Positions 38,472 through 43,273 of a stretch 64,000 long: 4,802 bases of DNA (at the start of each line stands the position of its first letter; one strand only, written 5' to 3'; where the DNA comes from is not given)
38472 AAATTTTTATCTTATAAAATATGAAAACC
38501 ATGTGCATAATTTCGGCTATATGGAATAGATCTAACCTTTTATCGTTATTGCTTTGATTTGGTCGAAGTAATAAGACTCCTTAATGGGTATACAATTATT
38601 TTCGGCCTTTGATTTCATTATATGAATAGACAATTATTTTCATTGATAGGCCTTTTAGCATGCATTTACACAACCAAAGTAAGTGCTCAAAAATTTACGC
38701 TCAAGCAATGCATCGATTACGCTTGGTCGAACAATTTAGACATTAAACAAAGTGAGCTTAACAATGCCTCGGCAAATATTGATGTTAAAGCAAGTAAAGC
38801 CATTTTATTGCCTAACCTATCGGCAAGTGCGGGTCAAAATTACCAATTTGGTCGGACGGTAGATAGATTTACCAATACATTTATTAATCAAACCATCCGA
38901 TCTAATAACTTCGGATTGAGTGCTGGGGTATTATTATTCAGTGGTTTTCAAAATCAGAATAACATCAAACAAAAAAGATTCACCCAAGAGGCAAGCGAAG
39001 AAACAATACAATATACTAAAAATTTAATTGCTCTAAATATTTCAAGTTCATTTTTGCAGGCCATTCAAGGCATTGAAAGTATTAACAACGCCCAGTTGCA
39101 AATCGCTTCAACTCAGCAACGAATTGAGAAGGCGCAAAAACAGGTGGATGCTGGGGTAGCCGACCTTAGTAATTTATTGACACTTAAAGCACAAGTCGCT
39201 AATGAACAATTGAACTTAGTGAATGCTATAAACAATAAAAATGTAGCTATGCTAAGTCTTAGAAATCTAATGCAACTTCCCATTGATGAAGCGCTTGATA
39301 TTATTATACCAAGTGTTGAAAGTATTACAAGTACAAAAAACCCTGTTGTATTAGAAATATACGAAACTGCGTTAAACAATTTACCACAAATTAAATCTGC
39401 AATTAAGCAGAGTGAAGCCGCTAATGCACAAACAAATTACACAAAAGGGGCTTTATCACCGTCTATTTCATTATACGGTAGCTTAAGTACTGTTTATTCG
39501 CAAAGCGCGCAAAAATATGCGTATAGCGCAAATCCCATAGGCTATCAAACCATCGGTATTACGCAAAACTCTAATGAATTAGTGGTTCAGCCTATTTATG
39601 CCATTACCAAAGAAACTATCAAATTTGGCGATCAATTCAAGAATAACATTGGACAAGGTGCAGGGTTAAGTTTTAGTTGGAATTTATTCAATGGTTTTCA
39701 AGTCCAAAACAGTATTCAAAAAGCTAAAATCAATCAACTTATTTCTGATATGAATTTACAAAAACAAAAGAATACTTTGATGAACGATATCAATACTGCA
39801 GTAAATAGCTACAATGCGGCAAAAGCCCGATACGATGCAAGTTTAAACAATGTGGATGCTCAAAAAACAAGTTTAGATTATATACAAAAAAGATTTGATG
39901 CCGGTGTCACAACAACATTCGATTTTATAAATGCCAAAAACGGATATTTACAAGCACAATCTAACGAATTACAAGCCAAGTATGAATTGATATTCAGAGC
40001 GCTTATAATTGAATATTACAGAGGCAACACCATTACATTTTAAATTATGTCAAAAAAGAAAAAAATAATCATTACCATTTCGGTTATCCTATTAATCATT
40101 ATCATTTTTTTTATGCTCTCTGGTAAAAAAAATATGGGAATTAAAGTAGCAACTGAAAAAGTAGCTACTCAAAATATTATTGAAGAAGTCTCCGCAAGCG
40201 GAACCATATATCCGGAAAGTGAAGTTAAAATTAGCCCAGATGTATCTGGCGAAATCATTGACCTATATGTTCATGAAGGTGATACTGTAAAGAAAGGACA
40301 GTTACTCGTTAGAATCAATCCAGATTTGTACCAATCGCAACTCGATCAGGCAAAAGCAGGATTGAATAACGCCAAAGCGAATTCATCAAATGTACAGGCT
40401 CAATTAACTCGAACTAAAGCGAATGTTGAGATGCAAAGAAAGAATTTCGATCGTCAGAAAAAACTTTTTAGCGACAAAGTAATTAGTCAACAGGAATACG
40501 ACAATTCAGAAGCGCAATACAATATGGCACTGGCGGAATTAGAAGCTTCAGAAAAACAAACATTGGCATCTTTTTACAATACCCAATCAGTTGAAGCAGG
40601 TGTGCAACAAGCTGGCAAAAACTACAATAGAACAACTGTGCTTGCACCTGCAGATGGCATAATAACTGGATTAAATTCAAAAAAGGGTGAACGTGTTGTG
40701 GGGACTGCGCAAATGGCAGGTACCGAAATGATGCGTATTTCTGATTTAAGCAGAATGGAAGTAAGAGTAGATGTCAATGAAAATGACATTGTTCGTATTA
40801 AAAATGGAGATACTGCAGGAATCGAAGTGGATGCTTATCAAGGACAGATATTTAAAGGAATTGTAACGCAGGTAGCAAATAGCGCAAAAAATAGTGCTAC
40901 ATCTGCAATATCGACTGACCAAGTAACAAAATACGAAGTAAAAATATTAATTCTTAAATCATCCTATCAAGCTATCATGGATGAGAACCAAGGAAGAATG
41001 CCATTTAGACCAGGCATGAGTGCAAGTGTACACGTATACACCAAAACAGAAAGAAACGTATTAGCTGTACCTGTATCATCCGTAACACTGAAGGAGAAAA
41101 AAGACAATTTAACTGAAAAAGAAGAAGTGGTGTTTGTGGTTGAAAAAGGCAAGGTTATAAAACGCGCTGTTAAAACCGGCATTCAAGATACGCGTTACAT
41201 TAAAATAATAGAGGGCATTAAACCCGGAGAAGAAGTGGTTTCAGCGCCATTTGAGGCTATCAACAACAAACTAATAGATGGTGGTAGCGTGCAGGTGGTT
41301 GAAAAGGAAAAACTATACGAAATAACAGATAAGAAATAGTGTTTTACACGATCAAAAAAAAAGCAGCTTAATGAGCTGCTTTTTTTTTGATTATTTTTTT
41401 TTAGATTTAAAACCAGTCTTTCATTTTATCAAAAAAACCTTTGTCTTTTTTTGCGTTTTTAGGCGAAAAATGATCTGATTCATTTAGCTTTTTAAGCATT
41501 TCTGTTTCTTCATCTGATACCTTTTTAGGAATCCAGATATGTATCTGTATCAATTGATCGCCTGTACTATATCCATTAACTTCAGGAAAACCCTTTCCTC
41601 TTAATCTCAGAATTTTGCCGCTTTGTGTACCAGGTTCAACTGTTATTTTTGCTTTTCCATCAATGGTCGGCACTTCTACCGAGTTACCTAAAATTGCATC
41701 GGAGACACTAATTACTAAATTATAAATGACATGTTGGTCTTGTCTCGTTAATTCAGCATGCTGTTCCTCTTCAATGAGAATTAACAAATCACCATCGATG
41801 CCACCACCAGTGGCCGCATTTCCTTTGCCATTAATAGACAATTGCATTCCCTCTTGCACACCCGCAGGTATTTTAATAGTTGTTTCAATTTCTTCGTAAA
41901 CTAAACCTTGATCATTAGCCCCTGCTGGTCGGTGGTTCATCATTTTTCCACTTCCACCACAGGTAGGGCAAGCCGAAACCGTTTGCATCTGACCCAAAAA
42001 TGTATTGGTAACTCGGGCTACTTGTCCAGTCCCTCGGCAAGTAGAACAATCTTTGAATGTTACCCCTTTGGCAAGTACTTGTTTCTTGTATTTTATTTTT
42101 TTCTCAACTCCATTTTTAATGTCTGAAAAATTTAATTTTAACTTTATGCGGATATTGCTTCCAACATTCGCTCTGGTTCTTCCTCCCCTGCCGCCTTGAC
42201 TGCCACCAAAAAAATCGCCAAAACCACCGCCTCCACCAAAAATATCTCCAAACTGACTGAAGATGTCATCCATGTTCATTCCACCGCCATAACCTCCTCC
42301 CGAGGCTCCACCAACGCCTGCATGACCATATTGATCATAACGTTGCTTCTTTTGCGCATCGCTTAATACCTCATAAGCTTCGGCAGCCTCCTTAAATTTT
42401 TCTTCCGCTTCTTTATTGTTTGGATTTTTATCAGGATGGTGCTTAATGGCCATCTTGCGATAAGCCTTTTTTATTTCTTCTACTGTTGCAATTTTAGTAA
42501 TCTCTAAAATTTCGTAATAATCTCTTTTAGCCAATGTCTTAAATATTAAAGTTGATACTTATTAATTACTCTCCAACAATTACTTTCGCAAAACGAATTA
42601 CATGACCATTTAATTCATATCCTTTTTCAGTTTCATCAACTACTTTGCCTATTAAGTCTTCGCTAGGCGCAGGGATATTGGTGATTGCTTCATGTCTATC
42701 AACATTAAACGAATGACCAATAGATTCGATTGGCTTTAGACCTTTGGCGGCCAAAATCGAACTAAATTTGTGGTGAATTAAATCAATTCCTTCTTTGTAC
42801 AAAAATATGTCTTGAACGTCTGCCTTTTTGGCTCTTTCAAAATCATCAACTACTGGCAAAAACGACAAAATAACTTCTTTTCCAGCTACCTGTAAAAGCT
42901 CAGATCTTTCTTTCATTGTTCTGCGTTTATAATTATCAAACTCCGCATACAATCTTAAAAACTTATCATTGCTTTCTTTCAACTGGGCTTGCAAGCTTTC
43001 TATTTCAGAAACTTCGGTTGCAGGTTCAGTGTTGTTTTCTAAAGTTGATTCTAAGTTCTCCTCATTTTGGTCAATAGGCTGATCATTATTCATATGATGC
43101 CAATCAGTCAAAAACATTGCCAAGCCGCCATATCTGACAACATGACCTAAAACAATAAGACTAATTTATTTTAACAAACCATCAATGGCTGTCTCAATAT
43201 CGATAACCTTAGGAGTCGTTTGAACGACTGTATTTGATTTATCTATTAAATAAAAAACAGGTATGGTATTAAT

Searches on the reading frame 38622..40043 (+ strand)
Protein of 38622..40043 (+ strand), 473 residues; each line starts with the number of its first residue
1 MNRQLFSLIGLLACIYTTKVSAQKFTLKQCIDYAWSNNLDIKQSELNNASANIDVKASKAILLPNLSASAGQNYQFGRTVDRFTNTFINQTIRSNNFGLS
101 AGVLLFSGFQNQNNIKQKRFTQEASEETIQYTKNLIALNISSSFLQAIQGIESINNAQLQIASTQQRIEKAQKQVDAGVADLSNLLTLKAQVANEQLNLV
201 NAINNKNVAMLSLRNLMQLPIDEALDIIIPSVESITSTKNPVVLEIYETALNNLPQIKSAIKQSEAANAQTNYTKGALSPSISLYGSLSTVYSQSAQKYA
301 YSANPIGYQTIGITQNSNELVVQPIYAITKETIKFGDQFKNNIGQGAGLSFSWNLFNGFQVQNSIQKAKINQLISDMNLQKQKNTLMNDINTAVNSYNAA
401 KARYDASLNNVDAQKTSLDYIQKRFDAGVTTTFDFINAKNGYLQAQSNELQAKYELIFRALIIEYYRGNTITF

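Call 24: search_protein_families(library=pfam, proteins=[window:38622-40043:+], max_evalue=0.00001)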
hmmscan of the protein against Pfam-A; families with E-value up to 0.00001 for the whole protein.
window:38622-40043:+ (473 aa): 1 family
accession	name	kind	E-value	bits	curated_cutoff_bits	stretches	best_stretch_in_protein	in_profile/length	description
PF02321.23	OEP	-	4.1e-52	177.2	22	2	245-457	3-176/187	Outer membrane efflux protein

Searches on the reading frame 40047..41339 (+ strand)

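Call 24: search_protein_families(library=pfam, proteins=[window:40047-41339:+], max_evalue=0.00001)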
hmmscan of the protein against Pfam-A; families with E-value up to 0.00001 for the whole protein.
window:40047-41339:+ (430 aa): 3 families
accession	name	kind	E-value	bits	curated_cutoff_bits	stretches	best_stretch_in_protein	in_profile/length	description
PF16576.10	HlyD_D23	-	8e-23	81.3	30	1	47-281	5-189/214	Barrel-sandwich domain of CusB or HlyD membrane-fusion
PF13437.12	HlyD_3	-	2.7e-13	51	22.2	1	197-300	1-93/106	HlyD family secretion protein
PF13533.13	Biotin_lipoyl_2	-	5.6e-09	36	29.8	1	60-91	1-32/32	Biotin-lipoyl like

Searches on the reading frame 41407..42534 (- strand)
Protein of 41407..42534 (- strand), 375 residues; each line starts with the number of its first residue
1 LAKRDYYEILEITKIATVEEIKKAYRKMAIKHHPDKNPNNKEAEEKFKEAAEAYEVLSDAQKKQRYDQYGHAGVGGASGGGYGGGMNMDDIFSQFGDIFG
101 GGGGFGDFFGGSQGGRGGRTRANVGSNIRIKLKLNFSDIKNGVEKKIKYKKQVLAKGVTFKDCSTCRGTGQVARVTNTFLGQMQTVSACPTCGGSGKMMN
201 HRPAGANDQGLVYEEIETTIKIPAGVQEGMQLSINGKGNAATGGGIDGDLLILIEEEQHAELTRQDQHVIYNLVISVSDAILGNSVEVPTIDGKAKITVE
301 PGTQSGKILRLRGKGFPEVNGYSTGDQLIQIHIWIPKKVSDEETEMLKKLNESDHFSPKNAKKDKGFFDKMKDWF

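Call 24: search_protein_families(library=pfam, proteins=[window:41407-42534:-], max_evalue=0.00001)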
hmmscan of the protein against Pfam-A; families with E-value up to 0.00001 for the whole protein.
window:41407-42534:- (375 aa): 3 families
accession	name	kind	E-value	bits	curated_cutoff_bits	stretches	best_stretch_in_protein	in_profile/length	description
PF01556.23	DnaJ_C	-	2e-42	145.2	26.6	1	128-336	1-152/152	DnaJ C terminal domain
PF00226.36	DnaJ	-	2.7e-26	91.9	27.8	1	5-67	1-63/63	DnaJ domain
PF00684.25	DnaJ_CXXCXGXG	-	5.3e-10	39.9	32.7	1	157-201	12-56/65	DnaJ central domain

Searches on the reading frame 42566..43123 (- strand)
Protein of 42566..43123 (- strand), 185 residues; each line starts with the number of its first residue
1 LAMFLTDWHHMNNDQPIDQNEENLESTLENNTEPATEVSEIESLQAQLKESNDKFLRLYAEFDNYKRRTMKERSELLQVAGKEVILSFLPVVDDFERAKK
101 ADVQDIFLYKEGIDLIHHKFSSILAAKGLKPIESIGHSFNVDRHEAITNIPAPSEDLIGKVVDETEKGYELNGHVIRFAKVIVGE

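Call 24: search_protein_families(library=pfam, proteins=[window:42566-43123:-], max_evalue=0.00001)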
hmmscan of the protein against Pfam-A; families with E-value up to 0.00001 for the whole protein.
window:42566-43123:- (185 aa): 1 family
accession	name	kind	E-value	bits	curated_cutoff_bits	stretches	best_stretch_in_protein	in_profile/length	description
PF01025.24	GrpE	-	2.3e-37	128.6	25.8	1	28-184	7-164/165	GrpE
